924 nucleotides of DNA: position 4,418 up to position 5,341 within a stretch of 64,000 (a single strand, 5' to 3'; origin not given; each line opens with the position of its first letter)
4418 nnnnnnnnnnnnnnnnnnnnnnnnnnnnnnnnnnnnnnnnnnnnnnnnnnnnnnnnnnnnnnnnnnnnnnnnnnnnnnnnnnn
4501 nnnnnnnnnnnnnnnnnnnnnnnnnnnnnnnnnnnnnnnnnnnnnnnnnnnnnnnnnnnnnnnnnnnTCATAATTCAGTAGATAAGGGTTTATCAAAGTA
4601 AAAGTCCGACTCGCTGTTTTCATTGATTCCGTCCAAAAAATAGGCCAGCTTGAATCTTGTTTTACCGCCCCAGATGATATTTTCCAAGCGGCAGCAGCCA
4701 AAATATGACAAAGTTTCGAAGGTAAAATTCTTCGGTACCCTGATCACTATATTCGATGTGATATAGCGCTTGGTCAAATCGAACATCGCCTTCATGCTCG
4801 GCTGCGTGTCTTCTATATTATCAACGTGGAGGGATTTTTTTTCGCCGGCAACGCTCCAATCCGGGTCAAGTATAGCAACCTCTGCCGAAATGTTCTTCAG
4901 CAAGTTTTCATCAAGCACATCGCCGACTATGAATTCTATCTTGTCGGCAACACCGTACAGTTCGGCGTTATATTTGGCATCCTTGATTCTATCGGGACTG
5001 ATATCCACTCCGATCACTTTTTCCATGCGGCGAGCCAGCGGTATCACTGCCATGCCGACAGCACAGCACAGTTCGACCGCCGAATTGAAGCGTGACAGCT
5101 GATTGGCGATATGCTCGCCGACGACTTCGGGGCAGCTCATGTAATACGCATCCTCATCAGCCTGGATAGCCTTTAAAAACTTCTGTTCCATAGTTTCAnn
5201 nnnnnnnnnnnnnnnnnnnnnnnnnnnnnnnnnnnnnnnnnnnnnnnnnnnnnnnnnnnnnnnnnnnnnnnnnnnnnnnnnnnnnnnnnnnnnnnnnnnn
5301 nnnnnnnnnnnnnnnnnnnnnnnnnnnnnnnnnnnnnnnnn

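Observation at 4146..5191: TGS1-like cap guanine-N2 methyltransferase homolog translationally coupled (ATGA) to a Nudix hydrolase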

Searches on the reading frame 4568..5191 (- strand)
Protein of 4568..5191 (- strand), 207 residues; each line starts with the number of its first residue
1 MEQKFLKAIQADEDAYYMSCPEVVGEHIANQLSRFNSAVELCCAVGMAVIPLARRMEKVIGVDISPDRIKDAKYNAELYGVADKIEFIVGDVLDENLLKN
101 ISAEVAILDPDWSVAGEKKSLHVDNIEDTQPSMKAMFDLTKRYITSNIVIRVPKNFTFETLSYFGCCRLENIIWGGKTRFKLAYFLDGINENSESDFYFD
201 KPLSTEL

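Call 3: search_protein_families(library=pfam, proteins=[window:4568-5191:-], max_evalue=0.01)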
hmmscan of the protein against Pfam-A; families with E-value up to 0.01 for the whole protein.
window:4568-5191:- (207 aa): 9 families
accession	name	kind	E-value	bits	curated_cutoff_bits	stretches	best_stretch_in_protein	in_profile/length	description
PF09445.16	Methyltransf_15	-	7.3e-13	48.9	22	1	38-164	4-133/165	RNA cap guanine-N2 methyltransferase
PF13649.12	Methyltransf_25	-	1.2e-07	32.7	27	1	39-95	2-58/97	Methyltransferase domain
PF13847.12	Methyltransf_31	-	1.3e-07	31.8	27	1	38-141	7-102/145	Methyltransferase domain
PF08241.18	Methyltransf_11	-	0.00014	22.9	21.2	1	40-94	2-53/95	Methyltransferase domain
PF01170.24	UPF0020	-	0.00016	21.9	22.3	1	51-113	71-132/197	RMKL-like, methyltransferase domain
PF02475.24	TRM5-TYW2_MTfase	-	0.00038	20.9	28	1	26-94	28-98/164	TRM5/TYW2 methyltransferase domain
PF12847.13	Methyltransf_18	-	0.0033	17.9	27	1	53-96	35-78/151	Methyltransferase domain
PF05958.17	tRNA_U5-meth_tr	-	0.005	16.3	23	1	37-81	204-248/357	tRNA (Uracil-5-)-methyltransferase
PF08242.18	Methyltransf_12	-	0.0099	17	30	0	40-95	2-61/98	Methyltransferase domain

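Call 4: search_protein_families(library=ncbifam, proteins=[window:4568-5191:-], max_evalue=0.01)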
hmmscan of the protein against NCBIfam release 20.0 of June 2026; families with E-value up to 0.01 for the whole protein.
window:4568-5191:- (207 aa): 23 families
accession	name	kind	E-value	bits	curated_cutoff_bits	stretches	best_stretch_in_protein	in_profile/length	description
TIGR00479.1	rumA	equivalog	2.8e-10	39.6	183.55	1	31-111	290-372/432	23S rRNA (uracil(1939)-C(5))-methyltransferase RlmD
NF011529.0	PRK14968.1-3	equivalog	7.6e-07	28.7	162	1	35-94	35-93/198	putative methyltransferase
NF041081.1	prot_lys_mtase_Arch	equivalog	8.1e-07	29.2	200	1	40-98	15-75/142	protein-lysine N-methyltransferase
TIGR02021.1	BchM-ChlM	equivalog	9.6e-06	25.2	158.9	1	42-94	62-114/218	magnesium protoporphyrin IX methyltransferase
TIGR03534.1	RF_mod_PrmC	equivalog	2.2e-05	24.1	199.1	1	26-96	78-151/253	peptide chain release factor N(5)-glutamine methyltransferase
TIGR04290.1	meth_Rta_06860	hypoth_equivalog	3.2e-05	23.5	300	1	28-99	44-113/226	TIGR04290 family methyltransferase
TIGR00536.1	hemK_fam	subfamily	3.5e-05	23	115.5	1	35-95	115-177/286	HemK family protein methyltransferase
TIGR03533.1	L3_gln_methyl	equivalog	6.1e-05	22.5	229.7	1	23-95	108-184/284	50S ribosomal protein L3 N(5)-glutamine methyltransferase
NF002909.0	PRK03522.2-1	equivalog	0.00014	21.2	553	1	36-112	234-309/374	23S rRNA (uracil(747)-C(5))-methyltransferase RlmC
TIGR01983.1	UbiG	equivalog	0.00016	21.1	102.95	1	38-92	53-106/228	bifunctional 2-polyprenyl-6-hydroxyphenol methylase/3-demethylubiquinol 3-O-methyltransferase UbiG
NF040850.1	Trm14_Thcoccales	equivalog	0.00018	20.6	480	1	37-92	220-277/365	tRNA (guanine(6)-N2)-methyltransferase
NF047732.1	tRNAMtaseTrm5bMeth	equivalog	0.00018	20.6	500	1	27-97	191-260/337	tRNA (guanine(37)-N1)-methyltransferase Trm5b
NF009639.0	PRK13168.1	equivalog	0.00021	20.3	458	1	38-109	304-377/446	23S rRNA (uracil(1939)-C(5))-methyltransferase RlmD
NF001244.0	PRK00216.1-5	equivalog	0.00029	20.2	216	1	36-99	50-116/236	bifunctional demethylmenaquinone methyltransferase/2-methoxy-6-polyprenyl-1,4-benzoquinol methylase UbiE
NF002910.0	PRK03522.2-3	equivalog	0.00032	19.9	558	1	34-94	234-295/383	23S rRNA (uracil(747)-C(5))-methyltransferase RlmC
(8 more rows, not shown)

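Call 5: search_solved_structures(query=window:4568-5191:-, max_evalue=1, show_alignments=3)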
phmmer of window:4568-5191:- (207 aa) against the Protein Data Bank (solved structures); distinct sequences matched with E-value up to 1: 50.
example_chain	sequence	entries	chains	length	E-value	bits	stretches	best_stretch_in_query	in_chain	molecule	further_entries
3egi_A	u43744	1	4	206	2.2e-20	76.6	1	4-189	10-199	Trimethylguanosine synthase homolog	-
3gdh_A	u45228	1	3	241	3.7e-20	75.9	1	4-189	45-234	Trimethylguanosine synthase homolog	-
2as0_A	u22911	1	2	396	1.1e-06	31.9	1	46-118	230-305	hypothetical protein PH1915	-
5bxy_A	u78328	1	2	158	4.7e-05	26.6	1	41-99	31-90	RNA methyltransferase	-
1f38_A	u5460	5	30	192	0.00025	24.2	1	36-108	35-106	PRECORRIN-8W DECARBOXYLASE | Precorrin-6y methyltransferase/putative decarboxylase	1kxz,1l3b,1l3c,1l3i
9bxh_A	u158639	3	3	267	0.00051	23.2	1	26-78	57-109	5-selenohistidine N-methyltransferase OvsM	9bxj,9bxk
5u18_A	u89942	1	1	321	0.00079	22.6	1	38-149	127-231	N-3'' methyltransferase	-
5u4t_A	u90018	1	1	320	0.00079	22.6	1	38-149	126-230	Putative gentamicin methyltransferase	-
7wm6_A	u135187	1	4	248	0.00081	22.5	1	34-119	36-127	Methyltransferase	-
5tyq_A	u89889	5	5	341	0.00082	22.5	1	38-149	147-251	Putative gentamicin methyltransferase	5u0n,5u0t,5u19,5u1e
5u1i_A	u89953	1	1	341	0.00082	22.5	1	38-149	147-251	Putative gentamicin methyltransferase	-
7wm5_A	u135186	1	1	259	0.0009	22.4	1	34-119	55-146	Methyltransferase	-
1wzn_A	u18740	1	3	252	0.0017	21.5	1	36-95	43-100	SAM-dependent methyltransferase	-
5fa8_A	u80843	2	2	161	0.003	20.7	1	30-96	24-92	Ribosomal protein L11 methyltransferase, putative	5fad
5jwj_A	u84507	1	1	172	0.0078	19.3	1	31-96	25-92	Protein-lysine N-methyltransferase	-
8vyd_A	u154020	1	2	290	0.52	13.4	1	37-117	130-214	SAM-dependent methyltransferase, UPF0020 family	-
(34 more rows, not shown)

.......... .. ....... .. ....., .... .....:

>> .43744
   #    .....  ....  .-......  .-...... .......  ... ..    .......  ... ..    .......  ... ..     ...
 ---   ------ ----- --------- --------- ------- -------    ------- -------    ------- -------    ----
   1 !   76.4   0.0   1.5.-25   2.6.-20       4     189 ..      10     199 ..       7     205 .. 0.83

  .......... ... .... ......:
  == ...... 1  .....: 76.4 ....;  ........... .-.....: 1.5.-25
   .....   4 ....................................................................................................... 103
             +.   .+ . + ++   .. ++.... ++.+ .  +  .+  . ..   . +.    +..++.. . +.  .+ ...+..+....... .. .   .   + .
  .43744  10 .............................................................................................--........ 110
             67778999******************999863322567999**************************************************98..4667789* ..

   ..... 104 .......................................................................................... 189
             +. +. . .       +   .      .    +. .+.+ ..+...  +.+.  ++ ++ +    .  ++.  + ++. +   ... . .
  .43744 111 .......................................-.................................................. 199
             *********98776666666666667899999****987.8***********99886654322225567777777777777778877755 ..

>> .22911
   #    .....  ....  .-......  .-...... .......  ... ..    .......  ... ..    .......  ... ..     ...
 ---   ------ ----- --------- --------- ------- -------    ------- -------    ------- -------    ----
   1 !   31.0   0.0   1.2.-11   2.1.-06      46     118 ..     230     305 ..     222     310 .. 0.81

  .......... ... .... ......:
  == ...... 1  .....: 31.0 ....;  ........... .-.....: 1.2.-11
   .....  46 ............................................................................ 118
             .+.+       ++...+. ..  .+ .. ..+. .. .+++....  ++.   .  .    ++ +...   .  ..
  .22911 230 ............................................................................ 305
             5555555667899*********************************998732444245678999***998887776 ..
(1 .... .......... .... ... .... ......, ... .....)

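Call 6: find_homologous_proteins(query=window:4568-5191:-, max_evalue=0.001)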
Query window:4568-5191:- (207 aa): 47 proteins with E <= 0.001 among 204 candidates.
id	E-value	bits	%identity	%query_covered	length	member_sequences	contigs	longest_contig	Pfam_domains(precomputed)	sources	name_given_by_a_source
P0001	3.6e-134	463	100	100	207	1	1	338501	PF13847.13,PF13649.13,PF09445.17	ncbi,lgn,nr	ncbi:methyltransferase domain-containing protein [Candidatus Falkowbacteria bacterium]|nr:methyltran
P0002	7.1e-100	351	77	97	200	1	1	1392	PF13847.13,PF13649.13,PF09445.17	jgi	jgi:trimethylguanosine synthase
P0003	1.6e-93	330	72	97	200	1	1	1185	PF13847.13,PF13649.13,PF12847.14,PF09445.17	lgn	-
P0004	3.0e-93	329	73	97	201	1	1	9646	PF13847.13,PF13649.13,PF09445.17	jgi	jgi:16S rRNA A1518/A1519 N6-dimethyltransferase RsmA/KsgA/DIM1 with predicted DNA glycosylase/AP lya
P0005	1.1e-92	327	72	97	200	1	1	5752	PF13847.13,PF13649.13,PF09445.17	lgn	-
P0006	5.8e-92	325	72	97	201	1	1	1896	PF13847.13,PF01170.25,PF09445.17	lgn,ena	-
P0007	7.1e-91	321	72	97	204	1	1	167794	PF13847.13,PF05175.21,PF13649.13,PF09445.17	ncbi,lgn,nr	ncbi:MAG: methyltransferase domain-containing protein [Patescibacteria group bacterium]|nr:methyltra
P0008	9.8e-91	321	72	97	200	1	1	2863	PF13847.13,PF13649.13,PF09445.17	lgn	-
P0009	1.1e-84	301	66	97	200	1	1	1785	PF13847.13,PF05175.21,PF13649.13,PF09445.17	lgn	-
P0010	1.3e-83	298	73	88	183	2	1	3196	PF13847.13,PF13649.13,PF09445.17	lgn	-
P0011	7.3e-83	295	66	97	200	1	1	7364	PF13847.13,PF13649.13,PF09445.17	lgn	-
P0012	1.6e-82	294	66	97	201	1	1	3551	PF13847.13,PF13649.13,PF09445.17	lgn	-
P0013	1.0e-81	292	66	97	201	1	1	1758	PF09445.17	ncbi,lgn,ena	-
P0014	1.3e-80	288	65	97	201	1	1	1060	PF09445.17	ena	-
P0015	3.8e-80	286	66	97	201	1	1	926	PF13847.13,PF13649.13,PF01170.25,PF02475.24,PF09445.17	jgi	-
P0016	1.7e-76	275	61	97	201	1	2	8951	PF02475.24,PF09445.17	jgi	-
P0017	8.2e-75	269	61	97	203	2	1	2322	PF13847.13,PF05175.21,PF13649.13,PF01170.25,PF09445.17,PF08241.19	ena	-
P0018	1.2e-73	265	62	97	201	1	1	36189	PF13847.13,PF13649.13,PF02475.24,PF09445.17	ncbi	-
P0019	2.1e-72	261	57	96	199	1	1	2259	PF13847.13,PF09445.17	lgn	-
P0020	4.3e-72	260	65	90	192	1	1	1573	PF13847.13,PF13649.13,PF01170.25,PF02475.24,PF12847.14,PF09445.17,PF08241.19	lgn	-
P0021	1.9e-71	258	61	95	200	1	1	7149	PF13847.13,PF13649.13,PF09445.17,PF01728.26,PF05958.18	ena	-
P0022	2.7e-70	254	58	97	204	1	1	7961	PF13847.13,PF13649.13,PF09445.17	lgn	-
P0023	3.2e-70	254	60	95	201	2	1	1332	PF13847.13,PF09445.17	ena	-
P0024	4.3e-70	254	58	96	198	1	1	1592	PF13847.13,PF13649.13,PF09445.17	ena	-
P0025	4.6e-70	254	59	96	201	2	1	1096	PF13847.13,PF09445.17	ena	-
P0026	6.3e-70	253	60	95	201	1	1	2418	PF13847.13,PF09445.17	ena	-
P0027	1.5e-69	252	61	88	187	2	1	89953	PF13847.13,PF13649.13,PF09445.17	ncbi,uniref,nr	ncbi:MAG: hypothetical protein UY92_C0014G0039 [Candidatus Magasanikbacteria bacterium GW2011_GWA2_5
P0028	6.8e-69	250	61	90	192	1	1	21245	PF13847.13,PF13649.13,PF01170.25,PF02475.24,PF09445.17,PF08241.19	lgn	-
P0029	1.1e-68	249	56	96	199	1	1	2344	PF09445.17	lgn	-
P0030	1.1e-68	249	56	96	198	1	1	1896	PF13847.13,PF05175.21,PF13649.13,PF09445.17,PF01728.26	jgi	jgi:predicted RNA methylase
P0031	1.1e-67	246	59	95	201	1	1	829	PF13847.13,PF09445.17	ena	-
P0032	3.6e-64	234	55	96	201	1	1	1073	PF09445.17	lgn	-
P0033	5.1e-64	234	56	97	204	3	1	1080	PF13847.13,PF09445.17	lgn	-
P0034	3.2e-63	231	55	97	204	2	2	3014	PF09445.17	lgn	-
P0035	9.6e-63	230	55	96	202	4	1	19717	PF13847.13,PF13649.13,PF01170.25,PF02475.24,PF09445.17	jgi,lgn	jgi:trimethylguanosine synthase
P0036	1.5e-62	229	56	97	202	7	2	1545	PF09445.17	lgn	-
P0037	3.7e-61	224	54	96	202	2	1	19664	PF13847.13,PF13649.13,PF01170.25,PF09445.17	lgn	-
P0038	2.9e-60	222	51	96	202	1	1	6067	PF13847.13,PF13649.13,PF09445.17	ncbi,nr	ncbi:methyltransferase domain-containing protein [Candidatus Woesearchaeota archaeon]|nr:methyltrans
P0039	3.1e-60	221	55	95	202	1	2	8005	PF13847.13,PF13649.13,PF09445.17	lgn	-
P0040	3.1e-58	215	53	96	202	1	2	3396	PF09445.17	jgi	jgi:trimethylguanosine synthase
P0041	7.7e-58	214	52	96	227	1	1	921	PF09445.17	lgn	-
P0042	1.7e-56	209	54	97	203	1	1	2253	PF13847.13,PF13649.13,PF09445.17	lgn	-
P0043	8.7e-55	204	51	96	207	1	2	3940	PF09445.17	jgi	jgi:trimethylguanosine synthase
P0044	4.3e-54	201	51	97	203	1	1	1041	PF13847.13,PF05175.21,PF13649.13,PF09445.17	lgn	-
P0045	5.8e-53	198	56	86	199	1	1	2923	PF13649.13,PF09445.17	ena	-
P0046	3.6e-52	195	47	96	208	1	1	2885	PF09445.17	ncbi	-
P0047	9.1e-43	164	72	53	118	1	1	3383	PF13847.13,PF13649.13,PF02475.24,PF12847.14,PF09445.17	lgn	-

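Call 9: find_related_loci(query=A1, collection=genome_contigs, flank=6000)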
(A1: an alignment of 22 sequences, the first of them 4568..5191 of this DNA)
Query A1 (207 aa) in genome_contigs; peptide patterns used: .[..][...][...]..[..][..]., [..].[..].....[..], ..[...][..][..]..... (x = any residue, [..] = any of these).
97 stretches matched a pattern; 27 encode a relative of the query (tblastn E <= 1e-3); 27 distinct loci.
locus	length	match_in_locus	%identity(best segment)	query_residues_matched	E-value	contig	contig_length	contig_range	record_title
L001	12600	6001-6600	73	1-200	2e-99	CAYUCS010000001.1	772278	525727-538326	MAG TPA_asm: uncultured Gammaproteobacteria bacterium isolate binchicken_co269_189 genome assembly, contig: NODE_1_lengt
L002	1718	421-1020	66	1-200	2e-95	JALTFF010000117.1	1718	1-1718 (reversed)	MAG: bacterium isolate S014_metabat2_scaf2bin.083 S014_NODE_58309_length_1718_cov_13.362665, whole genome shotgun sequen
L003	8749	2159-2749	60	2-199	2e-77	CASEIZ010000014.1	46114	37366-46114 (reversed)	uncultured Eubacteriales bacterium isolate SI.B30.metabat-bins.8 genome assembly, contig: SI.B30.metabat-bins.8.fa_k141_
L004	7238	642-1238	56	1-199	1e-75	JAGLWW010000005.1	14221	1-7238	MAG: Candidatus Aenigmatarchaeota archaeon isolate RS_12_33 ZL285.bin.33.fa_5, whole genome shotgun sequence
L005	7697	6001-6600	56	1-200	2e-75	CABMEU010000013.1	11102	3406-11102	uncultured archaeon isolate LFW-252_2 genome assembly, contig: LFW2522_20, whole genome shotgun sequence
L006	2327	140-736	52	1-199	5e-76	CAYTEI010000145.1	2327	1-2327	MAG TPA_asm: uncultured Thermococci archaeon isolate ERP127260_co1_47 genome assembly, contig: NODE_20625_length_2327_co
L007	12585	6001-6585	57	4-199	5e-74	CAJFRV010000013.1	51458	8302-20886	uncultured Clostridia bacterium isolate Chicken_20_mag_115 genome assembly, contig: MAGpy_11413_20_idba_bin_115_fascaffo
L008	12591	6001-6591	57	2-199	2e-73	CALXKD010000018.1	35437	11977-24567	MAG: uncultured Clostridia bacterium isolate BRZ_IE__bin33 genome assembly, contig: BRZ_IE__NODE_2082_length_35437_cov_2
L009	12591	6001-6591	57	2-199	6e-73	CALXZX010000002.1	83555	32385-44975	MAG: uncultured Clostridia bacterium isolate BRZ_PC__bin97 genome assembly, contig: BRZ_PC__NODE_339_length_83555_cov_15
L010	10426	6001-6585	57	4-199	2e-72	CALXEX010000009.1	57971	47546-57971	MAG: uncultured Clostridia bacterium isolate BRZ_AS__bin32 genome assembly, contig: BRZ_AS__NODE_887_length_57971_cov_6.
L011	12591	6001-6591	56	2-199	2e-72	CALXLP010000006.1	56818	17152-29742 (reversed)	MAG: uncultured Clostridia bacterium isolate BRZ_SP__bin58 genome assembly, contig: BRZ_SP__NODE_681_length_56818_cov_18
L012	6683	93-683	56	2-199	2e-72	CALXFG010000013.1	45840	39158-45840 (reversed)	MAG: uncultured Clostridia bacterium isolate BRZ_GN__bin76 genome assembly, contig: BRZ_GN__NODE_760_length_45840_cov_20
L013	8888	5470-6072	55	1-201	3e-70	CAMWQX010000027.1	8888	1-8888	MAG TPA_asm: uncultured Firmicutes bacterium isolate SRR14411249_bin.2_metawrap_v1.3_MAG genome assembly, contig: NODE.2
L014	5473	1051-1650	50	1-200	3e-69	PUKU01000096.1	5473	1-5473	MAG: Candidatus Aenigmatarchaeota archaeon isolate B1Sed10_69 B1-Sed10-C24176, whole genome shotgun sequence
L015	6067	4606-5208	51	1-199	3e-69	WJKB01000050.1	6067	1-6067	MAG: Candidatus Woesearchaeota archaeon isolate Bin_568 k141_1610240, whole genome shotgun sequence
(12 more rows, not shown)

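Call 14: search_protein_families(library=pfam, alignment_id=A2, max_evalue=0.001)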
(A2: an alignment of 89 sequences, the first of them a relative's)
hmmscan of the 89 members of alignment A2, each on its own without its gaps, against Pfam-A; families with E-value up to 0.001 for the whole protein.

A. member 1, L001:5029-5571:+ (181 aa): 1 family
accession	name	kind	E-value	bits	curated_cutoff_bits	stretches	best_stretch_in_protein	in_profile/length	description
PF00300.27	His_Phos_1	-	2.4e-31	109.4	21.7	1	10-149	6-154/194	Histidine phosphatase superfamily (branch 1)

B. families by the number of members that match (of 89 scanned): 108 families (the first 25 are shown)
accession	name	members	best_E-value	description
PF00300.27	His_Phos_1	9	6.3e-54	Histidine phosphatase superfamily (branch 1)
PF07690.21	MFS_1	9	3.4e-18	Major Facilitator Superfamily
PF00702.32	Hydrolase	4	6.3e-23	haloacid dehalogenase-like hydrolase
PF13419.12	HAD_2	4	2.3e-22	Haloacid dehalogenase-like hydrolase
PF07992.20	Pyr_redox_2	3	1.9e-45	Pyridine nucleotide-disulphide oxidoreductase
PF01987.23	AIM24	3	4.6e-43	Mitochondrial biogenesis AIM24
PF01266.30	DAO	3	8.5e-34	FAD dependent oxidoreductase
PF02535.28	Zip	3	1.3e-25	ZIP Zinc transporter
PF13738.12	Pyr_redox_3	3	1.3e-25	Pyridine nucleotide-disulphide oxidoreductase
PF12710.13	HAD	3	5e-16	haloacid dehalogenase-like hydrolase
PF00070.33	Pyr_redox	3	2.6e-13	Pyridine nucleotide-disulphide oxidoreductase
PF03486.20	HI0933_like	3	5.2e-08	HI0933-like protein Rossmann domain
PF01946.23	Thi4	3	2.1e-06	Thi4 family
PF00005.33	ABC_tran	2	2.5e-48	ABC transporter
PF00085.26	Thioredoxin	2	5.4e-29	Thioredoxin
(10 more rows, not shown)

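Call 15: find_encoding_contigs(protein=P0001, flank=8000, max_places=2)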
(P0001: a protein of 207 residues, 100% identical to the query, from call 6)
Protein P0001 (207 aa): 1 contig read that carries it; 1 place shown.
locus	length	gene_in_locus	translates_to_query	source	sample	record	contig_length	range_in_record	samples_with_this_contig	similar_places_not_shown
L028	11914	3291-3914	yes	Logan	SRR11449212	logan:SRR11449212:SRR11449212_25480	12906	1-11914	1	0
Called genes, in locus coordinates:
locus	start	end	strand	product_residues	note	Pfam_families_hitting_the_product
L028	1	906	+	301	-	?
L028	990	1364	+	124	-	-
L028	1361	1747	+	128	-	-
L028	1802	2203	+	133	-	PF00293:NUDIX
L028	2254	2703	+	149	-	PF00293:NUDIX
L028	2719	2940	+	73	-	PF07866:DUF1653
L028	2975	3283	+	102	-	-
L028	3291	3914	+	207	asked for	PF09445:Methyltransf_15, PF13649:Methyltransf_25, PF13847:Methyltransf_31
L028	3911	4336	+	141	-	PF00293:NUDIX, PF14815:NUDIX_4 (weak)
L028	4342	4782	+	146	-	PF00293:NUDIX, PF14815:NUDIX_4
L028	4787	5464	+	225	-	-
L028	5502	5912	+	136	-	PF01230:HIT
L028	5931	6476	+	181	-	PF00300:His_Phos_1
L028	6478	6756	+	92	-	-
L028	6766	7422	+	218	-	PF03575:Peptidase_S51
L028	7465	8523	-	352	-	PF13529:Peptidase_C39_2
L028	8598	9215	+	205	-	PF09335:VTT_dom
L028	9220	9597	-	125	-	-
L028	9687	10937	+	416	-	PF01551:Peptidase_M23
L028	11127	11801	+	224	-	PF07589:PEP_exosort_dom (faint)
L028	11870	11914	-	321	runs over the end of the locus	PF13495:Phage_int_SAM_4, PF02899:Phage_int_SAM_1, PF00589:Phage_integrase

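Call 16: find_encoding_contigs(protein=P0007, flank=6000, max_places=2)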
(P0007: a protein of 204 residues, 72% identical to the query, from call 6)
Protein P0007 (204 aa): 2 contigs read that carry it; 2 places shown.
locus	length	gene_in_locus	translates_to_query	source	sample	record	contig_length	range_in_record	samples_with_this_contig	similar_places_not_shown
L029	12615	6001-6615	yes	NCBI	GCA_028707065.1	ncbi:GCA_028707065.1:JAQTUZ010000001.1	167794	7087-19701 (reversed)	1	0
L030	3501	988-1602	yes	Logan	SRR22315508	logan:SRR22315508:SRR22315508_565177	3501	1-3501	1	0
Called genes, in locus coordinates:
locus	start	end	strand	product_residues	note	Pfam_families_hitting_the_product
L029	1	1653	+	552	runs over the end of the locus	PF02878:PGM_PMM_I, PF02879:PGM_PMM_II, PF02880:PGM_PMM_III (weak)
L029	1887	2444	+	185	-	PF05198:IF3_N, PF00707:IF3_C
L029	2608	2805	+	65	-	PF01632:Ribosomal_L35p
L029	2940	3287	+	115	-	PF00453:Ribosomal_L20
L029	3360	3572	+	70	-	PF03840:SecG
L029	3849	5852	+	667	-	PF00496:SBP_bac_5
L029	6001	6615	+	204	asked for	PF05175:MTS (weak), PF09445:Methyltransf_15, PF13649:Methyltransf_25, PF13847:Methyltransf_31 (weak)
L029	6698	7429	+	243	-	PF00535:Glycos_transf_2, PF13641:Glyco_tranf_2_3 (faint)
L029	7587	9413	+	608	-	PF00753:Lactamase_B, PF12706:Lactamase_B_2, PF22505:RNase_J_b_CASP, PF17770:RNase_J_C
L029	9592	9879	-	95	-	-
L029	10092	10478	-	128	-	PF00072:Response_reg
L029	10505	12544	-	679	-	PF02743:dCache_1, PF00672:HAMP, PF00512:HisKA, PF02518:HATPase_c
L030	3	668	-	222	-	?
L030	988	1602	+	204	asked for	PF05175:MTS (weak), PF09445:Methyltransf_15, PF13649:Methyltransf_25, PF13847:Methyltransf_31 (weak)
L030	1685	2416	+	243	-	PF00535:Glycos_transf_2, PF13641:Glyco_tranf_2_3 (faint)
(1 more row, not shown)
